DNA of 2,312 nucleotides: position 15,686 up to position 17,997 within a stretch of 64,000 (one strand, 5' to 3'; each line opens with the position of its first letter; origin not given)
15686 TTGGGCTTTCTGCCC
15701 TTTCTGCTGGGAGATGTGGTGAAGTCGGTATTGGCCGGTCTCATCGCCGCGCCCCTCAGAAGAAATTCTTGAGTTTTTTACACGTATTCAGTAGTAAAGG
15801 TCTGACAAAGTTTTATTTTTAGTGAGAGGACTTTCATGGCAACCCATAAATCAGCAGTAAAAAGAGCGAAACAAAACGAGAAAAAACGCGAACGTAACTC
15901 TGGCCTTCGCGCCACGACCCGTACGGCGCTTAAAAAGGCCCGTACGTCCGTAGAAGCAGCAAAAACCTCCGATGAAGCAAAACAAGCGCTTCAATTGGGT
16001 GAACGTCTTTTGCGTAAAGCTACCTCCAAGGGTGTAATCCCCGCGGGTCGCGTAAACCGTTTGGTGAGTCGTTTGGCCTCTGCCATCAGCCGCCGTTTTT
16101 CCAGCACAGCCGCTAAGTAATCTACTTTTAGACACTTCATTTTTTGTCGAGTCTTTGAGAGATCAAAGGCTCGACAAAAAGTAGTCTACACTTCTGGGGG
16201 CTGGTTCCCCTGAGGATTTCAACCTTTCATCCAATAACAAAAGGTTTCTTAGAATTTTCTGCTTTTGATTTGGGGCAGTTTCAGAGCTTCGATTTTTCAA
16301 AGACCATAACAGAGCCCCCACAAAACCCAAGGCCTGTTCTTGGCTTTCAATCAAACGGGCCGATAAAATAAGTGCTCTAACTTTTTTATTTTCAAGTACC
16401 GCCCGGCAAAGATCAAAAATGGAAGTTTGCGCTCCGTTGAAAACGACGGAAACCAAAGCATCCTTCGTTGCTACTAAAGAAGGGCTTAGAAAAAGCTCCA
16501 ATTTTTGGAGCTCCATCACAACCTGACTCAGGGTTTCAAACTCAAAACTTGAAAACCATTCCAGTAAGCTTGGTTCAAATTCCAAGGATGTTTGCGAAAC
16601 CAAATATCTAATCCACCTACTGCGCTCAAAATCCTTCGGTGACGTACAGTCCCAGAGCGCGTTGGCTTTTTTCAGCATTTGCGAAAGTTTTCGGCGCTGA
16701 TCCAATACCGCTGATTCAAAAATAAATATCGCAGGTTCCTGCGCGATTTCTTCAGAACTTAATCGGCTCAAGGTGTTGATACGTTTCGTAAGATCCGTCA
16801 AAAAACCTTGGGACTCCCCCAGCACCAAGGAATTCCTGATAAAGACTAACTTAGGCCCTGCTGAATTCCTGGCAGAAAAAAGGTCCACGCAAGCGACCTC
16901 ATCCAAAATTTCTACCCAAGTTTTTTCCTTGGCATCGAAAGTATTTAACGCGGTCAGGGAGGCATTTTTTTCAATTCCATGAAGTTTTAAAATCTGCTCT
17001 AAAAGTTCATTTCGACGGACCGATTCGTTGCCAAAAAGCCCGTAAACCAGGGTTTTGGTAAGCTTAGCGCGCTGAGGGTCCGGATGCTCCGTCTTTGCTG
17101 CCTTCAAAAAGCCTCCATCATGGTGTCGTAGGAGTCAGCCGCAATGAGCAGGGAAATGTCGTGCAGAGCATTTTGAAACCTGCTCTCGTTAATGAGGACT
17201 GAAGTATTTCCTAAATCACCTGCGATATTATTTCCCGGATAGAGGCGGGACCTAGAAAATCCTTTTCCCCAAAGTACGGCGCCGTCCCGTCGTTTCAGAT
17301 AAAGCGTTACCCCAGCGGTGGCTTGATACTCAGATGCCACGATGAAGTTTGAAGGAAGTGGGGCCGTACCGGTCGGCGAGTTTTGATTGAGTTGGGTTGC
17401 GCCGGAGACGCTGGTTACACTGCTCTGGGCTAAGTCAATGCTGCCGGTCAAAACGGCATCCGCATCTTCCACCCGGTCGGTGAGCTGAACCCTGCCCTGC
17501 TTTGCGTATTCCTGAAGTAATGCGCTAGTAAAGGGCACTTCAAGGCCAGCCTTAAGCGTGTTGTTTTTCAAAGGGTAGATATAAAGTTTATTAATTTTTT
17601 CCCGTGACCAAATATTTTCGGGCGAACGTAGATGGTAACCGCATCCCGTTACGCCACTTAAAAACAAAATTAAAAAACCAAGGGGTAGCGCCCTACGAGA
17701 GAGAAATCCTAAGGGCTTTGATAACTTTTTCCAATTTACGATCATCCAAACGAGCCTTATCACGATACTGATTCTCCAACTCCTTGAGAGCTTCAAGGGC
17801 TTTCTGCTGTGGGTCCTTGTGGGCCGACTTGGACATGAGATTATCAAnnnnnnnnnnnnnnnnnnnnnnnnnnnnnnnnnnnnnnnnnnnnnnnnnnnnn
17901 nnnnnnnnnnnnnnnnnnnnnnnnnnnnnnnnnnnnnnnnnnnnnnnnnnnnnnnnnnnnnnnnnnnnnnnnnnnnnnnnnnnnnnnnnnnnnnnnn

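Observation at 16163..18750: HD-GYP phosphodiesterase gene packed 13 bp downstream of pelG and followed by lptE-holA on the same strand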

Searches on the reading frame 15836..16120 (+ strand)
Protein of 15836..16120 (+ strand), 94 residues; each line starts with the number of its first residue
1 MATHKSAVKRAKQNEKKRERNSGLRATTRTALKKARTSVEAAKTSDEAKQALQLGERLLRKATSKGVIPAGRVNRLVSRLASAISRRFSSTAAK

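Call 18: search_protein_families(library=pfam, proteins=[window:15836-16120:+], max_evalue=0.001)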
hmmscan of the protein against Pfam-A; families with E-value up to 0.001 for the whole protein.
window:15836-16120:+ (94 aa): 1 family
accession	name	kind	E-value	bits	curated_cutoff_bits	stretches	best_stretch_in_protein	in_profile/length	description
PF01649.23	Ribosomal_S20p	-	4.4e-17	62.9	29.5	1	2-84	1-82/83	Ribosomal protein S20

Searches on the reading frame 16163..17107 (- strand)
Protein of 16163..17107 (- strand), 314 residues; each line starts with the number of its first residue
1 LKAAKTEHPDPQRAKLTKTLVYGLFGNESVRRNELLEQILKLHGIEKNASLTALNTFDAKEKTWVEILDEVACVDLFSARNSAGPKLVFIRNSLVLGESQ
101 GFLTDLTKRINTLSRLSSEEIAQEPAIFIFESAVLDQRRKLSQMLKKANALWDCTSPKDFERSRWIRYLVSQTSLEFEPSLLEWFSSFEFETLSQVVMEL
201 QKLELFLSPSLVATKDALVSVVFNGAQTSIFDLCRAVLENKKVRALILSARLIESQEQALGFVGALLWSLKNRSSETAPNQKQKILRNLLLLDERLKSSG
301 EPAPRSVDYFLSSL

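Call 4: search_protein_families(library=pfam, proteins=[window:16163-17107:-], max_evalue=0.01)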
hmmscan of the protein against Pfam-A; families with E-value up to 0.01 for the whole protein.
window:16163-17107:- (314 aa): 1 family
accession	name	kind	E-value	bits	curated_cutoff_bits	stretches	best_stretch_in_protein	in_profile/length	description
PF21694.2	DNA_pol3_delta_C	-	0.0023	18.3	27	0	228-267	2-41/121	DNA polymerase III delta subunit, C-terminal domain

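Call 42: search_protein_families(library=ncbifam, proteins=[window:16163-17107:-], max_evalue=0.1)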
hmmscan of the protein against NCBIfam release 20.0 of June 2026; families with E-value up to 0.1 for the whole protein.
window:16163-17107:- (314 aa): 1 family
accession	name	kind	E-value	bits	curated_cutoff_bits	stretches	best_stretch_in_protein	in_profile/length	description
TIGR01128.2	holA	equivalog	1.7e-26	93.3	80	1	21-271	1-240/316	DNA polymerase III subunit delta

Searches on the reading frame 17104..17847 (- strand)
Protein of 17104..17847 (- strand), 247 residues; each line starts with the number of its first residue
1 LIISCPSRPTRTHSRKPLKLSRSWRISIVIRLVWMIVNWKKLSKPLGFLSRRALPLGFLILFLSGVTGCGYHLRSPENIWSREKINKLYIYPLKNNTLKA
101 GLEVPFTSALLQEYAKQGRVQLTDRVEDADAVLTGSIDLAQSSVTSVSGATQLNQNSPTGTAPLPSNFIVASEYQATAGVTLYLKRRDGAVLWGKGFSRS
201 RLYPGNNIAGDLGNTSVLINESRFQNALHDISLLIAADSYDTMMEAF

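Call 4: search_protein_families(library=pfam, proteins=[window:17104-17847:-], max_evalue=0.01)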
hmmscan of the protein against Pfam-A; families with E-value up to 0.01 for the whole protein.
window:17104-17847:- (247 aa): 1 family
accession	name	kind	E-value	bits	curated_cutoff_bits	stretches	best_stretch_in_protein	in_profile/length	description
PF04390.17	LptE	-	1e-09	39.5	23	1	86-231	2-106/118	Lipopolysaccharide-assembly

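Call 42: search_protein_families(library=ncbifam, proteins=[window:17104-17745:-], max_evalue=0.1)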
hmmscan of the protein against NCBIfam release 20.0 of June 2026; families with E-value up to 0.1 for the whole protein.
window:17104-17745:- (213 aa): 0 families
